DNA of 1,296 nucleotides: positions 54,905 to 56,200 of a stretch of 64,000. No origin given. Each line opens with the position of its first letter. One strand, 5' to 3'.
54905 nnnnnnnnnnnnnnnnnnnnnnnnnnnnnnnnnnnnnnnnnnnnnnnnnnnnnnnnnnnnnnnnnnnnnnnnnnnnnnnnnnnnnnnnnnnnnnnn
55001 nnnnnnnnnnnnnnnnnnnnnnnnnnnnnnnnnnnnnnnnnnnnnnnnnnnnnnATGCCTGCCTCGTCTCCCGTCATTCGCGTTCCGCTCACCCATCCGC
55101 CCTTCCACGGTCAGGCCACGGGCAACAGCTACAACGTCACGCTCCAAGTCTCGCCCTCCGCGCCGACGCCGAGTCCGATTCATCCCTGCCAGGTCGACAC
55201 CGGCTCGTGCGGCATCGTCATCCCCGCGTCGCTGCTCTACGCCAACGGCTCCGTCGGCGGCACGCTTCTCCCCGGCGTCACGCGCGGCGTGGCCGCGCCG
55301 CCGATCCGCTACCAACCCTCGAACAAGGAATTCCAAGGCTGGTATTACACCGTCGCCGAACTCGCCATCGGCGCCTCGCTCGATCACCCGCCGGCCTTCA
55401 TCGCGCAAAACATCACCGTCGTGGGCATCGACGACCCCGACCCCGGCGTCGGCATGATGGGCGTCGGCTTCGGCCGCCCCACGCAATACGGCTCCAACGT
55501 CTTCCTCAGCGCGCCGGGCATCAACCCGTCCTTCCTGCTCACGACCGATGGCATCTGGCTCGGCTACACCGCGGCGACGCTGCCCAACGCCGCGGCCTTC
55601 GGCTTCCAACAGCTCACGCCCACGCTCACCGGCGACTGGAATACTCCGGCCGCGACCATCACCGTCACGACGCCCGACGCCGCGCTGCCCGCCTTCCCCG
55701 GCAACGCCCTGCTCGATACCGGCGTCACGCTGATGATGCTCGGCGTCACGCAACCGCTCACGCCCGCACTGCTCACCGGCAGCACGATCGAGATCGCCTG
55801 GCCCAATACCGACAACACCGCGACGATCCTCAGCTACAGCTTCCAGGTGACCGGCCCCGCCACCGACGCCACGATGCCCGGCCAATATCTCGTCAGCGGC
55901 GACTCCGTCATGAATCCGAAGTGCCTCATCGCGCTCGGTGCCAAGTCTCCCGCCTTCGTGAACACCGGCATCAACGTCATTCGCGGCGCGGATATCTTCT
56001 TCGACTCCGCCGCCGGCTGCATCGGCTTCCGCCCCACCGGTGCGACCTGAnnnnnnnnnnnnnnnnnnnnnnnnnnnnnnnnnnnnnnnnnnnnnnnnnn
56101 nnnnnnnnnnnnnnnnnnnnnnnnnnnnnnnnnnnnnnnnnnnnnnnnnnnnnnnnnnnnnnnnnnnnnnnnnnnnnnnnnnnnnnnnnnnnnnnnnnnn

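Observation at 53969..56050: Tandem pair of signal-less pepsin-like aspartic proteases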

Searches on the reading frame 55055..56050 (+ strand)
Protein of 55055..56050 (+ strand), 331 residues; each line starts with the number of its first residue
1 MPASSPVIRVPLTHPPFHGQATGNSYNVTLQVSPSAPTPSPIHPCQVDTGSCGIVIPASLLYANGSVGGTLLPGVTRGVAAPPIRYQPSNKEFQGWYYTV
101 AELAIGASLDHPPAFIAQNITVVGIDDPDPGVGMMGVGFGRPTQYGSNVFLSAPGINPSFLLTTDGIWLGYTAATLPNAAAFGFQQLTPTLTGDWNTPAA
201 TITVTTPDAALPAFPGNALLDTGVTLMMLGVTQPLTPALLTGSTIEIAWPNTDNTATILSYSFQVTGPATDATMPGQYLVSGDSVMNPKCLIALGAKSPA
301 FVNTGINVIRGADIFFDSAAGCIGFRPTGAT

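Call 3: search_protein_families(library=pfam, proteins=[window:55055-56050:+], max_evalue=1)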
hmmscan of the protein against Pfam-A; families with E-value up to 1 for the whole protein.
window:55055-56050:+ (331 aa): 1 family
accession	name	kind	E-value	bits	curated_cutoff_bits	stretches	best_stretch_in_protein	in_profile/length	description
PF13650.11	Asp_protease_2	-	0.0081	17.3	24.3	0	47-136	14-87/90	Aspartyl protease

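Call 4: search_protein_families(library=ncbifam, proteins=[window:55055-56050:+], max_evalue=1)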
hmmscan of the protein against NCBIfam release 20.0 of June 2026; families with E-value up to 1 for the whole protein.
window:55055-56050:+ (331 aa): 0 families

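Call 6: search_solved_structures(query=window:55055-56050:+, max_evalue=10, show_alignments=2)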
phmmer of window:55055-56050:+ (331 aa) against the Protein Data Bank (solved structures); distinct sequences matched with E-value up to 10: 4.
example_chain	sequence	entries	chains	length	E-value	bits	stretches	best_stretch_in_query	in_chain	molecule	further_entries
8pjy_A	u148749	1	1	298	0.0016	20.9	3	22-69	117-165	SAKe6EEref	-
7q58_A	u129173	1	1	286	0.046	16.1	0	23-69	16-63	SAKe6BR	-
8pjs_A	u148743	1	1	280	0.22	13.8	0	33-75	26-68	SAKeCEref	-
5ufh_A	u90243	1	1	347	0.98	11.7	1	145-227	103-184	LacI-type transcriptional regulator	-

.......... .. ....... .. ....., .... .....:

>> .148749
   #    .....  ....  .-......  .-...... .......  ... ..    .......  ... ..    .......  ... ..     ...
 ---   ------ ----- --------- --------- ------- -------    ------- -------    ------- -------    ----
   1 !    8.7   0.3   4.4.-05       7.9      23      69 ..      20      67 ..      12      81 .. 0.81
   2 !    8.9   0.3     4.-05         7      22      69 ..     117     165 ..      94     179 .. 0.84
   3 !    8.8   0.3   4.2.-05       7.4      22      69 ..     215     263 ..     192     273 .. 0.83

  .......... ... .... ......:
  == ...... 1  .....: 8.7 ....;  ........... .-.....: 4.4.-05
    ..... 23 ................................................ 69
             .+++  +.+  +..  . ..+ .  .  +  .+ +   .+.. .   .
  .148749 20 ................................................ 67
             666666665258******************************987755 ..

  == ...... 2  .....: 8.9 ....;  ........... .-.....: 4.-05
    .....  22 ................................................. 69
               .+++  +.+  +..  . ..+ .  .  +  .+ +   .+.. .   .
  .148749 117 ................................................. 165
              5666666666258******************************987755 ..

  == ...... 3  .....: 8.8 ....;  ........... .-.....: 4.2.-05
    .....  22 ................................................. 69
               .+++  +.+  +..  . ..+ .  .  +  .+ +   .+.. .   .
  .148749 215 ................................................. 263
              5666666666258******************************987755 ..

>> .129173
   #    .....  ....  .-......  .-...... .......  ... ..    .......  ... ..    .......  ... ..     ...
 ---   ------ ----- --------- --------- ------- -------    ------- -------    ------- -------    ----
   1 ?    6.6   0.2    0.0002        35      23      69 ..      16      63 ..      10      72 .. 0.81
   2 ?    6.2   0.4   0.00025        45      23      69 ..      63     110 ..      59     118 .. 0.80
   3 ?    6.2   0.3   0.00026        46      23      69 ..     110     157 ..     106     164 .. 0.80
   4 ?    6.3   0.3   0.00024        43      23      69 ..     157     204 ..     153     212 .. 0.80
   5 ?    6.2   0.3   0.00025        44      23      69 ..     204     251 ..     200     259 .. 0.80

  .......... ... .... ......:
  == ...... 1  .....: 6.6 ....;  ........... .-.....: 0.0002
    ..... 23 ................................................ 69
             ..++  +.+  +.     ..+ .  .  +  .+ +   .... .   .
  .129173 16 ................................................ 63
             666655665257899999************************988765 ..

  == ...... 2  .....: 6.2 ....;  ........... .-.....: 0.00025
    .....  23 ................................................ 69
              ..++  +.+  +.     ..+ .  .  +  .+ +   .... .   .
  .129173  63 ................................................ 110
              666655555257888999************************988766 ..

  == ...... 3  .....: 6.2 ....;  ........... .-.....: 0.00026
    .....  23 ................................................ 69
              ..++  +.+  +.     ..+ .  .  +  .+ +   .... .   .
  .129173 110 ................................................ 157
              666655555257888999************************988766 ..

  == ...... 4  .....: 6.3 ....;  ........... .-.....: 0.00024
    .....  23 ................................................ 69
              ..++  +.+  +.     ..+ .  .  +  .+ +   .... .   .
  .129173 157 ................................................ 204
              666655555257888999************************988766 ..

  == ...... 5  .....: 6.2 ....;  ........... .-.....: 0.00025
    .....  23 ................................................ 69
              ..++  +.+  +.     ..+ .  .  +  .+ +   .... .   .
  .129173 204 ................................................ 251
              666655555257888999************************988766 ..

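Call 10: find_homologous_proteins(query=window:55055-56050:+)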
Query window:55055-56050:+ (331 aa): 67 proteins with E <= 0.001 among 5382 candidates.
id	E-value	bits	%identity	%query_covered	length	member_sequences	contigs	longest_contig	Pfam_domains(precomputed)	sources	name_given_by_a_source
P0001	4.6e-215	731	99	100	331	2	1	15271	-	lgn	-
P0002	5.6e-181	619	86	100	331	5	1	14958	-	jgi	-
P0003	4.4e-103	363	57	97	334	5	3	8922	-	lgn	-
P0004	1.6e-95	338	55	96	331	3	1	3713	-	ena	-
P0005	5.0e-91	323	51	99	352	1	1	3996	-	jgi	jgi:hypothetical protein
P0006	5.5e-83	297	48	99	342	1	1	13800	-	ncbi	-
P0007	1.3e-82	296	49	99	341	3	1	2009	-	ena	-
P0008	3.8e-79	284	47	99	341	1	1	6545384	-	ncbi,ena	-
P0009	6.8e-78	280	48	98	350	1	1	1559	-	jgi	jgi:hypothetical protein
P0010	5.4e-77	277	46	99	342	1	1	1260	-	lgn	-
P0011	1.5e-74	269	48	99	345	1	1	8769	-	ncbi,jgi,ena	-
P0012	3.0e-74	268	48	98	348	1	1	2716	-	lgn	-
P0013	5.5e-74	267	46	98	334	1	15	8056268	-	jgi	jgi:hypothetical protein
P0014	8.7e-70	254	46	97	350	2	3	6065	-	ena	-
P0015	1.4e-69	253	45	97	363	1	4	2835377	-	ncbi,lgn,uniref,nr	ncbi:hypothetical protein [Azospirillum doebereinerae]|uniref:Peptidase A1 domain-containing protein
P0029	8.0e-23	99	34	96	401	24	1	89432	-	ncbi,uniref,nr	ncbi:hypothetical protein [Azospirillum brasilense]|uniref:Peptidase A1 domain-containing protein n=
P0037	1.6e-16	78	33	97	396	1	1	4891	PF20729.3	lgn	-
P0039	2.6e-12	65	30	96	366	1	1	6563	PF20729.3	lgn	-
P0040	3.1e-11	61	28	86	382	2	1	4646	PF20729.3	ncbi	-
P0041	2.6e-10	58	31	60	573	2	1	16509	-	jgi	jgi:hypothetical protein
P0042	6.8e-10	57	29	86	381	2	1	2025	PF20729.3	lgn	-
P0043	1.8e-9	55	30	86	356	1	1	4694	PF20729.3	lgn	-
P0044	3.0e-9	55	27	86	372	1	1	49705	PF20729.3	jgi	jgi:hypothetical protein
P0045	4.9e-9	54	29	85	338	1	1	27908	PF20729.3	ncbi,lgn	-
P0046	6.8e-9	53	30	60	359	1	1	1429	PF20729.3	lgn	-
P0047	1.6e-8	52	31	59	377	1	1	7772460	PF20729.3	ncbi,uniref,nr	ncbi:hypothetical protein [Methylobacterium nodulans]|uniref:Peptidase A2 domain-containing protein 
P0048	1.8e-8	52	27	96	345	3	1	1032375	PF20729.3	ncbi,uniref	ncbi:hypothetical protein [Enterovirga rhinocerotis]|uniref:hypothetical protein n=1 Tax=Enterovirga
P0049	3.1e-8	51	30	86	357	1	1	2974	PF20729.3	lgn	-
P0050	3.5e-8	51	28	86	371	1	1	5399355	PF20729.3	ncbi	ncbi:MAG: hypothetical protein PGN34_14635 [Methylobacterium frigidaeris]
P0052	1.8e-7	49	28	87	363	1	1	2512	PF20729.3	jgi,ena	-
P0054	2.9e-7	48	29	86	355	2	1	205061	PF20729.3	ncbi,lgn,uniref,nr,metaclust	ncbi:hypothetical protein SAMN05216551_11268 [Chitinasiproducens palmae]|uniref:Aspartyl protease n=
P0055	4.2e-7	47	27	85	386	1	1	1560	PF20729.3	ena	-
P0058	7.2e-7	47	29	56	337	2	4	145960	PF20729.3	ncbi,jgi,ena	jgi:hypothetical protein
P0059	1.3e-6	46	32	60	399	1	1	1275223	-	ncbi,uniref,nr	ncbi:hypothetical protein K461DRAFT_282581 [Myriangium duriaei CBS 260.36]|uniref:Peptidase A1 domai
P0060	1.5e-6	46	27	86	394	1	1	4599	PF20729.3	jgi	jgi:hypothetical protein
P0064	9.6e-5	40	27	87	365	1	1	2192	PF20729.3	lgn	-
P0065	1.8e-4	39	28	88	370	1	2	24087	PF20729.3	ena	-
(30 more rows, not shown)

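Call 12: search_protein_families(library=pfam, proteins=[P0045, P0047, P0015, P0029, P0059, P0041, P0008, P0013], max_evalue=0.1)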
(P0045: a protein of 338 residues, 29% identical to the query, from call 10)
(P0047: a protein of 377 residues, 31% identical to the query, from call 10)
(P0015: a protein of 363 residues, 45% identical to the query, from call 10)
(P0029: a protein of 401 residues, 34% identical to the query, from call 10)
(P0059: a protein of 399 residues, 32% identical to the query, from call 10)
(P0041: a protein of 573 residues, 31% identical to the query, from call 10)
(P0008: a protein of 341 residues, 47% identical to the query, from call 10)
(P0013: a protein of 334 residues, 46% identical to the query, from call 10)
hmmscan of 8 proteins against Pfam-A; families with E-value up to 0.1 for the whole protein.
P0045 (338 aa): 2 families
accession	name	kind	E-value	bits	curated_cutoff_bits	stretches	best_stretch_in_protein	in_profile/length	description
PF20729.2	PE-PGRS_C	-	5.8e-10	39.4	33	1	52-166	16-123/265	PE-PGRS C-terminal aspartyl peptidase-like domain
PF13650.11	Asp_protease_2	-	0.038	15.1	24.3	0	238-262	12-35/90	Aspartyl protease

P0047 (377 aa): 2 families
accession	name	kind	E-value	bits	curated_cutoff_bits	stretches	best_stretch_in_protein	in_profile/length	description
PF20729.2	PE-PGRS_C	-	4.5e-06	26.6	33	1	81-190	21-123/265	PE-PGRS C-terminal aspartyl peptidase-like domain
PF13650.11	Asp_protease_2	-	0.018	16.2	24.3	0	79-110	4-35/90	Aspartyl protease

P0015 (363 aa): 0 families

P0029 (401 aa): 0 families

P0059 (399 aa): 1 family
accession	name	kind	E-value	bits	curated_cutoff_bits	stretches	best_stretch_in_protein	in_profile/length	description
PF13650.11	Asp_protease_2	-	0.021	16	24.3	0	58-81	2-23/90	Aspartyl protease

P0041 (573 aa): 1 family
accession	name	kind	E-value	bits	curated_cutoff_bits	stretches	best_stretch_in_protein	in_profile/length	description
PF20729.2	PE-PGRS_C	-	0.0018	18.1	33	1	278-398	15-124/265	PE-PGRS C-terminal aspartyl peptidase-like domain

P0008 (341 aa): 0 families

P0013 (334 aa): 0 families

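Call 17: search_solved_structures(query=A1, max_evalue=10, show_alignments=3)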
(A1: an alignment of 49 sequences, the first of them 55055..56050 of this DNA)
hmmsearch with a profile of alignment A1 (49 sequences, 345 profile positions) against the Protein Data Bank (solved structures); distinct sequences matched with E-value up to 10: 2.
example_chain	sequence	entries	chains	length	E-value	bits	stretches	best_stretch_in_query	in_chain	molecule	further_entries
4ehc_A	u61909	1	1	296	0.0037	19.7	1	30-65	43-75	PE-PGRS FAMILY PROTEIN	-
5cy1_A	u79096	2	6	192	0.47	12.8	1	126-165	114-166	Transposon Tn3 resolvase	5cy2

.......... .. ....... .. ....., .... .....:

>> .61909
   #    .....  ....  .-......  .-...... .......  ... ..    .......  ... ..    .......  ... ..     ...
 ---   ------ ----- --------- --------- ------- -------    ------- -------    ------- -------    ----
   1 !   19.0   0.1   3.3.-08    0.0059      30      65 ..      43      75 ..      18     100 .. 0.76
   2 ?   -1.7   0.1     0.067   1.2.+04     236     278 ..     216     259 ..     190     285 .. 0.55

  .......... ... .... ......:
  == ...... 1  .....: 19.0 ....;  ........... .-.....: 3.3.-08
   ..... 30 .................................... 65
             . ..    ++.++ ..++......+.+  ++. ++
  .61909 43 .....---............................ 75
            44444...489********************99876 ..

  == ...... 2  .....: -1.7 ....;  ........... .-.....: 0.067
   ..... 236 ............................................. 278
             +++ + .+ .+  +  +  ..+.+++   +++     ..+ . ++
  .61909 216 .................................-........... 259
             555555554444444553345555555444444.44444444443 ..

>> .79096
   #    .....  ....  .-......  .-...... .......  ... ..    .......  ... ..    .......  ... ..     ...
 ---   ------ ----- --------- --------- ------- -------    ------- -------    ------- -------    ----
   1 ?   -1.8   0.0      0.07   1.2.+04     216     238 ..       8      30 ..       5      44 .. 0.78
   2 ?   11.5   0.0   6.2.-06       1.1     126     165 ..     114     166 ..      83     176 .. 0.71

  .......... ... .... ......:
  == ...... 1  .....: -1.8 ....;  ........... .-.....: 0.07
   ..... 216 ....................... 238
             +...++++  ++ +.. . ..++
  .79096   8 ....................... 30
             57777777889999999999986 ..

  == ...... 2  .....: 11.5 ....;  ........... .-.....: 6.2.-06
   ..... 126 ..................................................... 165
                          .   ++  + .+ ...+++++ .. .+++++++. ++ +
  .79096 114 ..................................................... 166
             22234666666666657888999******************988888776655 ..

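Call 22: find_related_loci(query=A1, collection=genome_contigs, flank=6000)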
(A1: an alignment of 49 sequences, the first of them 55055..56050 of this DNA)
Query A1 (331 aa) in genome_contigs; peptide patterns used: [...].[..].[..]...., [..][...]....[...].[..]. (x = any residue, [..] = any of these).
210 stretches matched a pattern; 65 encode a relative of the query (tblastn E <= 1e-3); 65 distinct loci.
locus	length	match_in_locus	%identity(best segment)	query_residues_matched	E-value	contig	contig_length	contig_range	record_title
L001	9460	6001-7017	48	1-328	5e-87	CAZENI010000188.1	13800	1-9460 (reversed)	MAG TPA_asm: uncultured Opitutus sp. isolate SRP292972_co3_40 genome assembly, contig: NODE_2042_length_13800_cov_4.3156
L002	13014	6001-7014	47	1-327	1e-85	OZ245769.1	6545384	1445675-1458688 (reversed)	MAG: Opitutaceae bacterium isolate 87035611-dba6-4fad-85e7-91fe16b41bdc genome assembly, chromosome: 1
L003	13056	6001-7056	45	7-328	3e-79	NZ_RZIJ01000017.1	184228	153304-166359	Azospirillum doebereinerae strain GSF71 Scaffold17, whole genome shotgun sequence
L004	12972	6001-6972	34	25-325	2e-32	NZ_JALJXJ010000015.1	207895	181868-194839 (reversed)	Azospirillum lipoferum strain Sp59b Ga0451087_15, whole genome shotgun sequence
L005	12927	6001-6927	30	34-325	9e-27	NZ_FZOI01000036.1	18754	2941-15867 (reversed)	Azospirillum sp. RU38E, whole genome shotgun sequence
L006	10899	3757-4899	34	8-325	7e-26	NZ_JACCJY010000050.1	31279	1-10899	Azospirillum tabaci strain W712 Scaffold46_1, whole genome shotgun sequence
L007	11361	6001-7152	33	8-328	4e-25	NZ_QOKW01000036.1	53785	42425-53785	Roseomonas genomospecies 6 strain ATCC 49961 NODE_36_length_53785_cov_56.613180, whole genome shotgun sequence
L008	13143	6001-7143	34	8-325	8e-24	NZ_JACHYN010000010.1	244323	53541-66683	Azospirillum sp. OGB3 Ga0365405_10, whole genome shotgun sequence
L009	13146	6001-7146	33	8-325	2e-23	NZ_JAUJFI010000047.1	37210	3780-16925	Azospirillum isscasi strain C340-1 c340-01_scaffold47, whole genome shotgun sequence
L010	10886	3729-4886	33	8-330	1e-21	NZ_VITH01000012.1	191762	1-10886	Azospirillum brasilense strain BR 11650 Ga0314197_112, whole genome shotgun sequence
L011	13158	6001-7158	33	8-330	1e-21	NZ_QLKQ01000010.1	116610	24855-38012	Azospirillum brasilense strain HAMBI_3172 CKLFCLNC_10, whole genome shotgun sequence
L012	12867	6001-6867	31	43-331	3e-19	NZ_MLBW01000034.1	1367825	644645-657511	Methylobacterium mesophilicum strain R14E Scaffold_35, whole genome shotgun sequence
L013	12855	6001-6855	30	42-326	2e-18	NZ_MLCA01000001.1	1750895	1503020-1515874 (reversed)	Methylobacterium oryzae strain TC3-10 Scaffold_1, whole genome shotgun sequence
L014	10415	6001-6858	30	42-327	7e-17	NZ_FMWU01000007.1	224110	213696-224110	Methylobacterium sp. UNC378MF, whole genome shotgun sequence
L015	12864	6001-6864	30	43-330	2e-16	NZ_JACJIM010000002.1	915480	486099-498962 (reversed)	Methylobacterium fujisawaense strain DSM 5686 Ga0373204_02, whole genome shotgun sequence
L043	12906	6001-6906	26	16-327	9e-10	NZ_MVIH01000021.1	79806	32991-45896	Mycolicibacterium rhodesiae strain DSM 44223 Mycobacterium_rhodesiae_DSM44223_contig21, whole genome shotgun sequence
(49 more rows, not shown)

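Call 27: predict_structure(alignment_id=A1)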
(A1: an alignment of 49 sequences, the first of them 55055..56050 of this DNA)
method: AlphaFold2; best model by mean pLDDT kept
length: 331 residues; sequences in the alignment: 49
mean_pLDDT: 94.1   pTM: 0.91
mean pLDDT of the five models: 94.1, 93.6, 92.7, 92.3, 92.3
residues with pLDDT >= 90: 288; 70-90: 34; 50-70: 9; < 50: 0
segments of 3 or more residues with pLDDT < 50: none
pLDDT, mean of each block of 10 residues (from residue 1): 80 88 88 98 96 95 96 98 89 96 98 98 89 93 91 97 98 97 97 93 96 97 95 95 98 95 96 85 95 96 97 98 93 53
secondary structure, 60 per line:
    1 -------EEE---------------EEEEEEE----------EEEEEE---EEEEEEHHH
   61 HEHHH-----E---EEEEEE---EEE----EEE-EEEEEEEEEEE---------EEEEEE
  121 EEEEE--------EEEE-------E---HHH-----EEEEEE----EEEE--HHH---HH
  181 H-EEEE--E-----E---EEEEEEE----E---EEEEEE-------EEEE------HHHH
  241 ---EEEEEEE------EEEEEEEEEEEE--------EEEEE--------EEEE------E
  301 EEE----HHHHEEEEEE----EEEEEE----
elements in order: E8-10 E26-32 E43-48 E52-57 H58-61 E75-80 E84-86 E91-93 E95-105 E115-125 E134-137 E157-162 E167-170 E183-186 E199-205 E214-219 E227-230 H237-240 E244-250 E257-268 E277-281 E290-293 E300-303 H308-311 E312-317 E322-327

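Call 31: fold_search(model_id=the predicted structure, library=pdb)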
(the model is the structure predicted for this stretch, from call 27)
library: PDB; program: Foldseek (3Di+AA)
matches with E <= 10: 921; with E <= 0.001: 538
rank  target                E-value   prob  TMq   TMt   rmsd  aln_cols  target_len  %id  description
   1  2qzx_A                3.7e-11  1.00  0.55  0.53   7.7       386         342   14  Secreted aspartic proteinase (Sap) 5 from Candida albicans (released 2008-07-08)
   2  2asi_A                4.2e-11  1.00  0.56  0.53   7.6       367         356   16  ASPARTIC PROTEINASE (released 1996-08-01)
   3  6rsv                  6.4e-11  1.00  0.54  0.54   7.9       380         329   16  Endothiapepsin in complex with 017 (released 2020-07-08)
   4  3qrv_B                6.8e-11  1.00  0.53  0.54   7.5       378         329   10  Crystal structure of plasmepsin I (PMI) from Plasmodium falciparum (released 2011-05-11)
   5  4gj5_A                7.2e-11  1.00  0.56  0.56   7.3       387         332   15  Crystal structure of renin in complex with NVP-AMQ838 (compound 5) (released 2013-03-06)
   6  2rmp_A                8.9e-11  1.00  0.58  0.54   8.0       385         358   14  RMP-pepstatin A complex (released 1997-09-17)
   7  4gj5_B                9.4e-11  1.00  0.57  0.57   7.3       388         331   15  Crystal structure of renin in complex with NVP-AMQ838 (compound 5) (released 2013-03-06)
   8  3app                  1.6e-10  1.00  0.53  0.54   7.2       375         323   15  STRUCTURE AND REFINEMENT OF PENICILLOPEPSIN AT 1.8 ANGSTROMS RESOLUTION (released 1991-01-15)
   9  4er4_E                1.7e-10  1.00  0.50  0.50  10.3       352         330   15  HIGH-RESOLUTION X-RAY ANALYSES OF RENIN INHIBITOR-ASPARTIC PROTEINASE COMPLEXES (released 1991-04-15)
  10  2psg                  1.9e-10  1.00  0.51  0.46   7.5       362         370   12  REFINED STRUCTURE OF PORCINE PEPSINOGEN AT 1.8 ANGSTROMS RESOLUTION (released 1992-10-15)
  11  9hb0                  2.1e-10  1.00  0.59  0.59   6.0       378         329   12  Crystal structure of Plasmodium falciparum Plasmepsin X in complex with the hydroxyethylamine drug 7k. (released 2025-03-19)
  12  7nkw                  2.2e-10  1.00  0.51  0.52  10.4       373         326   15  Endothiapepsin structure obtained at 298K after a soaking with fragment JFD03909 from a dataset collected with JUNGFRAU  (released 2022-03-02)
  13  4yct                  2.9e-10  1.00  0.54  0.55   7.8       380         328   16  Endothiapepsin in complex with fragment 216 (released 2016-03-02)
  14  4ape                  2.9e-10  1.00  0.55  0.55   9.8       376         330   14  THE ACTIVE SITE OF ASPARTIC PROTEINASES (released 1986-07-14)
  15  4ybf                  3.2e-10  1.00  0.53  0.52   8.1       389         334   14  Aspartic Proteinase Sapp2 Secreted from Candida Parapsilosis at 1.25 A Resolution (released 2016-01-27)
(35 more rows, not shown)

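Call 40: find_encoding_contigs(protein=P0002, flank=8000, max_places=3)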
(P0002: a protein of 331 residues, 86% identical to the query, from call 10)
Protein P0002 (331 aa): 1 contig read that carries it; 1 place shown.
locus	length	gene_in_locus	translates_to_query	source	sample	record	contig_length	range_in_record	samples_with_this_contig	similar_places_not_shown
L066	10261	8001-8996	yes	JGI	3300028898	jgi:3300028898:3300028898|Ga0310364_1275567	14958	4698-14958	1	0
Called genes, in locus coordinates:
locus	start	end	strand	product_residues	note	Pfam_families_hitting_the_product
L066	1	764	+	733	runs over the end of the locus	-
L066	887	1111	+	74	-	PF13560:HTH_31, PF01381:HTH_3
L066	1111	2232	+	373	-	PF00145:DNA_methylase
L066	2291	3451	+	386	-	PF15515:MvaI_BcnI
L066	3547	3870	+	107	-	PF03852:Vsr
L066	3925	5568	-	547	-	-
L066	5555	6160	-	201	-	PF03992:ABM (weak), PF27539:Y2318_C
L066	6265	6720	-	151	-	-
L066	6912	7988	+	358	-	-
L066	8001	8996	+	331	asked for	-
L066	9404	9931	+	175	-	-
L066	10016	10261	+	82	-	?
